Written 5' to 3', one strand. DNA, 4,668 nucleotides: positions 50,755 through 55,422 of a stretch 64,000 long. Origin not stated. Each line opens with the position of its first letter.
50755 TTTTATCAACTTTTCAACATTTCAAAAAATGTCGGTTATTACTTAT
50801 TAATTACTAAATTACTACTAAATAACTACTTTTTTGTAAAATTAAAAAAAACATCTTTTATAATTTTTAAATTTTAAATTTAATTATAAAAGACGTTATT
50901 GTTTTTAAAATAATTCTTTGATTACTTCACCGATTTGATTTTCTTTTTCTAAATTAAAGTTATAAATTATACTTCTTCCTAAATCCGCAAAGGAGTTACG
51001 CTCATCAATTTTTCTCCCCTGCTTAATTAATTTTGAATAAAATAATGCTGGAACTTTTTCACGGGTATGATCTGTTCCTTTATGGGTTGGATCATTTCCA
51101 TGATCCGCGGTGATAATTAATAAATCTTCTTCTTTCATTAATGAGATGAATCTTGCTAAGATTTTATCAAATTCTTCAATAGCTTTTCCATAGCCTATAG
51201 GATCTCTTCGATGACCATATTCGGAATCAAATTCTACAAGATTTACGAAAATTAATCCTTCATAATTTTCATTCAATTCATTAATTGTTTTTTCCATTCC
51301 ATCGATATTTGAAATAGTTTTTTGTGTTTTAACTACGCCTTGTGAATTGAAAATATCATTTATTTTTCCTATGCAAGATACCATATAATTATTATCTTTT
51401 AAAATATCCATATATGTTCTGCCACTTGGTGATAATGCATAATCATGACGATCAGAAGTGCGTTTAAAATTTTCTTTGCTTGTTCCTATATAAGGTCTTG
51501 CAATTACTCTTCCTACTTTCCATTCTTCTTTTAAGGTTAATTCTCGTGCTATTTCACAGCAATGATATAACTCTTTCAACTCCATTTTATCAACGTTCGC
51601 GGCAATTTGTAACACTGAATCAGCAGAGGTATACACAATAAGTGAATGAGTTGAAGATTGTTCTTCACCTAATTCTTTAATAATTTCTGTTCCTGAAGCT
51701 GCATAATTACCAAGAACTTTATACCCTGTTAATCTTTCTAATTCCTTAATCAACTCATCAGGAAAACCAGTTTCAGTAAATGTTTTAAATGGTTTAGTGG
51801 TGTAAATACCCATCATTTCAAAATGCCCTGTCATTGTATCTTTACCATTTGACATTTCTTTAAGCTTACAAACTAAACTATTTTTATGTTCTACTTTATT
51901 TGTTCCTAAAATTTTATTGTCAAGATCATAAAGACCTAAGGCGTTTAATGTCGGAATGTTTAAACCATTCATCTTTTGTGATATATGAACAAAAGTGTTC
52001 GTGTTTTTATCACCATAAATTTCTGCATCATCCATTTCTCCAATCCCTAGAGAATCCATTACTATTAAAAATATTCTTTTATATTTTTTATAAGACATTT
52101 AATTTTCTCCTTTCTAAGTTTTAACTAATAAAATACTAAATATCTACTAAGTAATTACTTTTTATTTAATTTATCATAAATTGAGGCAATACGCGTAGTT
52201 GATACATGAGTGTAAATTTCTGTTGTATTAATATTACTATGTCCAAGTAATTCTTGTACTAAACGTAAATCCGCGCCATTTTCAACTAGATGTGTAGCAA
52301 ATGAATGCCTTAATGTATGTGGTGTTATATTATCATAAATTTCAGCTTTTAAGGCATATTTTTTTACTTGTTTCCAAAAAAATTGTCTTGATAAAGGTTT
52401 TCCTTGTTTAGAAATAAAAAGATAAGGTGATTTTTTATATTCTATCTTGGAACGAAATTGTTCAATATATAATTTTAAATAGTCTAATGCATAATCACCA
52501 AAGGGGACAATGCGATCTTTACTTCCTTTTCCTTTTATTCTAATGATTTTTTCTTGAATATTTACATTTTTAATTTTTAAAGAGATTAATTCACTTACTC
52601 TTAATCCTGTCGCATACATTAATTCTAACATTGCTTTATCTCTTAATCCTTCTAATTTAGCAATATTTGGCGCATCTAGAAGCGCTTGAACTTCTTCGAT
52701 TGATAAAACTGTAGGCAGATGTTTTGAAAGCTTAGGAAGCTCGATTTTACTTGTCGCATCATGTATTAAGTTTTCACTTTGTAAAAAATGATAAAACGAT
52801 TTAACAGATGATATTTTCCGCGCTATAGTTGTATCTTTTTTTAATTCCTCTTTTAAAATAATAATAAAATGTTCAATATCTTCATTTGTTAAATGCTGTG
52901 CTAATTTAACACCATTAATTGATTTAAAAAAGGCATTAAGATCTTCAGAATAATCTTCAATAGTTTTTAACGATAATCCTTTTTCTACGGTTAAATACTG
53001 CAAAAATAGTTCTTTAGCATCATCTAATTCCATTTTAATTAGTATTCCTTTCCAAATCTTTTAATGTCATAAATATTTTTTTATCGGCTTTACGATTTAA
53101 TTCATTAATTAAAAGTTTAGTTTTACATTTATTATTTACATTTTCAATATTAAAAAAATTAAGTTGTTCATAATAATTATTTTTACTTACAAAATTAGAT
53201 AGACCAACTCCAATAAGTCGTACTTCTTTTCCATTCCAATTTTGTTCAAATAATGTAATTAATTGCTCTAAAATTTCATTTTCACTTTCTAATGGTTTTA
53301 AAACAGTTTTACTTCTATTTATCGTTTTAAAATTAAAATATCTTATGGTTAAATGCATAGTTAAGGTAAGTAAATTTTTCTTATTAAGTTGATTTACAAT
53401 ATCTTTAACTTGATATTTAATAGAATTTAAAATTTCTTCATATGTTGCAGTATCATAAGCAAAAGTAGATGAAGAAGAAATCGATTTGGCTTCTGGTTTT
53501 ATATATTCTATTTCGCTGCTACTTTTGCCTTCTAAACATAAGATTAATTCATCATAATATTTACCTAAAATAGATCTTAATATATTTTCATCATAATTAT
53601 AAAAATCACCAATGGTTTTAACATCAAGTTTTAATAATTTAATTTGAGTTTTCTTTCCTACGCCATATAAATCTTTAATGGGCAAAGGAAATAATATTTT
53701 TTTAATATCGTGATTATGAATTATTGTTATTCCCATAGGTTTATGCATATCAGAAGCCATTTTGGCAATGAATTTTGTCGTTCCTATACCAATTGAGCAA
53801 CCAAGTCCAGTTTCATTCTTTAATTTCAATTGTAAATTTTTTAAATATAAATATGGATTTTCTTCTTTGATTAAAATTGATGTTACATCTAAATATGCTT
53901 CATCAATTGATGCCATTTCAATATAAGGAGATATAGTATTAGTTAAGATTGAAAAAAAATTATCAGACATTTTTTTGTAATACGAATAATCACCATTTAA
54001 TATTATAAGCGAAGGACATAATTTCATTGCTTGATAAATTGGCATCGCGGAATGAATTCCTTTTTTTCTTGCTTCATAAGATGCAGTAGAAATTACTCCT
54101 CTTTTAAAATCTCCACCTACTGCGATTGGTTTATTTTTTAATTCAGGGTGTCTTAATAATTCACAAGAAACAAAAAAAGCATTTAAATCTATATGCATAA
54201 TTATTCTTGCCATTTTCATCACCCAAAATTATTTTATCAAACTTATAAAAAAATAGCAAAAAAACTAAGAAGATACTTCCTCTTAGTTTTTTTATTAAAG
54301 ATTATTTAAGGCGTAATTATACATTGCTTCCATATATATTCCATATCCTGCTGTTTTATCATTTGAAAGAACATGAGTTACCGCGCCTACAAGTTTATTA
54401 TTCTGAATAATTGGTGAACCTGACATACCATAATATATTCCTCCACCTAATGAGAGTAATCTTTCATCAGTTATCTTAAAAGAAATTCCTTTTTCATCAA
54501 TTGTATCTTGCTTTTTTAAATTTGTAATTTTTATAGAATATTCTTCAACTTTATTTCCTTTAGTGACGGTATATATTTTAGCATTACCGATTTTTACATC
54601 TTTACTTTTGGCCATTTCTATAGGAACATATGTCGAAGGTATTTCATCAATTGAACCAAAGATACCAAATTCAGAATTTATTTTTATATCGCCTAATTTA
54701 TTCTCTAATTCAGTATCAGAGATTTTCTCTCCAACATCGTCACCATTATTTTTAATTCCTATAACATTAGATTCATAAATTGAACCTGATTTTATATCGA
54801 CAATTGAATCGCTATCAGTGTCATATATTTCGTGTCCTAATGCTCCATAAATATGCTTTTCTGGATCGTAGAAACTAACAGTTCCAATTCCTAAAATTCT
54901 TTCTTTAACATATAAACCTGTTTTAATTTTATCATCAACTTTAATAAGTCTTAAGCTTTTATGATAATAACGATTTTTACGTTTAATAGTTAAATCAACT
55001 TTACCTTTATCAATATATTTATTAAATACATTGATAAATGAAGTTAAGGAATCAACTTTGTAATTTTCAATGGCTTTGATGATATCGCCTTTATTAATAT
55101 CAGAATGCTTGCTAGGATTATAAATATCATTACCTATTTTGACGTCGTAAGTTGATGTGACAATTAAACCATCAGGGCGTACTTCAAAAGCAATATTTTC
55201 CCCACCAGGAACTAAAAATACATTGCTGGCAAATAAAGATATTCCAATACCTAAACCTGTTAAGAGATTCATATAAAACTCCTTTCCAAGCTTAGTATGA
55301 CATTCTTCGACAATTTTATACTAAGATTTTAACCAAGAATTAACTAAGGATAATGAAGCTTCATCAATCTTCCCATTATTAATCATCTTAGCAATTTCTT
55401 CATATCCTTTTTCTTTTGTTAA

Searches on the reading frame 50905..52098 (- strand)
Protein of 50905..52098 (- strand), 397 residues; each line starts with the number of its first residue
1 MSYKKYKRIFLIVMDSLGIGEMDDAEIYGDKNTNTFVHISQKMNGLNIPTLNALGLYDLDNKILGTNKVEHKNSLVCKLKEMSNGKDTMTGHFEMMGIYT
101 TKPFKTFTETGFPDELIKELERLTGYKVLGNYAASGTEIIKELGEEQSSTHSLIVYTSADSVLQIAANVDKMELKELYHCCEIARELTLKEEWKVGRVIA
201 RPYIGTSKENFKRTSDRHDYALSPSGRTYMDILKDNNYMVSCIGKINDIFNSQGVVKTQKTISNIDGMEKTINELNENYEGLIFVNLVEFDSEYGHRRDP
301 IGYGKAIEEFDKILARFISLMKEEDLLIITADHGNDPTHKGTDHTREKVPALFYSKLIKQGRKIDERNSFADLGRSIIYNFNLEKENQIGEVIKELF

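Call 48: search_protein_families(library=pfam, proteins=[window:50905-52098:-], max_evalue=0.001)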
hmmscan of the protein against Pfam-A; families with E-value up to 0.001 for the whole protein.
window:50905-52098:- (397 aa): 2 families
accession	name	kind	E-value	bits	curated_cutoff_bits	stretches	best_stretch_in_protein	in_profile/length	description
PF01676.23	Metalloenzyme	-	2.4e-46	158.7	24.3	1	7-385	1-252/252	Metalloenzyme superfamily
PF00884.28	Sulfatase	-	2.2e-05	24.4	25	0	303-377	206-295/301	Sulfatase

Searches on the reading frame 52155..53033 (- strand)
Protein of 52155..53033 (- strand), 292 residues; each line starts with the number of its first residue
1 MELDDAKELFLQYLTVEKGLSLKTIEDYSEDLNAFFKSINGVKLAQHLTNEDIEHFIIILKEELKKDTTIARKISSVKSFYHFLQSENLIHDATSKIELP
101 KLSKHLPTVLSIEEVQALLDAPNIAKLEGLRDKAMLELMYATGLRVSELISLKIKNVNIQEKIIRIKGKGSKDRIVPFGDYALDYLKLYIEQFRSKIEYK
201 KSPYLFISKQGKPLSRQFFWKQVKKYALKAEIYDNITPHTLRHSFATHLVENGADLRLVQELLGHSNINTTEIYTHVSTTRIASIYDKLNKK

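Call 48: search_protein_families(library=pfam, proteins=[window:52155-53033:-], max_evalue=0.001)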
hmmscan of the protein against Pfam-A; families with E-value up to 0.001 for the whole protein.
window:52155-53033:- (292 aa): 3 families
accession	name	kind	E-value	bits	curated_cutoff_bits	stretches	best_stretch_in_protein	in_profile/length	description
PF00589.27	Phage_integrase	-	2.8e-56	190.4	27.1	1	110-279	3-170/172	Phage integrase family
PF02899.23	Phage_int_SAM_1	-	2.8e-18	66.4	22.3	1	8-87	2-82/83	Phage integrase, N-terminal SAM-like domain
PF13495.12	Phage_int_SAM_4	-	8.5e-05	23.3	27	1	10-82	5-76/85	Phage integrase, N-terminal SAM-like domain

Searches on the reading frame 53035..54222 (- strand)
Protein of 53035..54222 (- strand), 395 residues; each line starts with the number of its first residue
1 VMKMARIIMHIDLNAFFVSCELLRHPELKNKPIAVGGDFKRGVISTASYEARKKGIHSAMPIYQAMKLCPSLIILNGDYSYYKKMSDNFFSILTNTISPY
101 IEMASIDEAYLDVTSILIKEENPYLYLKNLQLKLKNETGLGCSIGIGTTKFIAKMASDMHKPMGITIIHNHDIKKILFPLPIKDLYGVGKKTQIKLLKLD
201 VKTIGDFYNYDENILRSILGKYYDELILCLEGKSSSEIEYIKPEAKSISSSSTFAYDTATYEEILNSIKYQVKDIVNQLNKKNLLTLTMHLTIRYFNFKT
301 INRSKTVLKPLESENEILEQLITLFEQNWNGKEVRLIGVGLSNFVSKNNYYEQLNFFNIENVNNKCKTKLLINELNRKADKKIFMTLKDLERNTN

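Call 48: search_protein_families(library=pfam, proteins=[window:53035-54222:-], max_evalue=0.001)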
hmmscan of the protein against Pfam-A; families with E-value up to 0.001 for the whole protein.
window:53035-54222:- (395 aa): 3 families
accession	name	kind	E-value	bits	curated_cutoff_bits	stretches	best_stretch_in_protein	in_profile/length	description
PF00817.25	IMS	-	1.2e-50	171.8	23.2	1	11-158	1-148/148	impB/mucB/samB family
PF11799.13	IMS_C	-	4.6e-22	78.9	20.7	1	246-355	2-108/109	impB/mucB/samB family C-terminal domain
PF11798.14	IMS_HHH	-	1.6e-05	25.3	24.4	1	172-199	3-30/32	IMS family HHH motif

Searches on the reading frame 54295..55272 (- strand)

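Call 48: search_protein_families(library=pfam, proteins=[window:54295-55272:-], max_evalue=0.001)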
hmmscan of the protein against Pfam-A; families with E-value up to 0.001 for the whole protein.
window:54295-55272:- (325 aa): 2 families
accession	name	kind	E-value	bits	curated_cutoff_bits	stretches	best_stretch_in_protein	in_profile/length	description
PF05580.18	Peptidase_S55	-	4.7e-65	220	25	1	115-318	2-210/210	SpoIVB peptidase S55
PF13180.12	PDZ_2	-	3.8e-06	27.5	27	1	52-101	23-72/80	PDZ domain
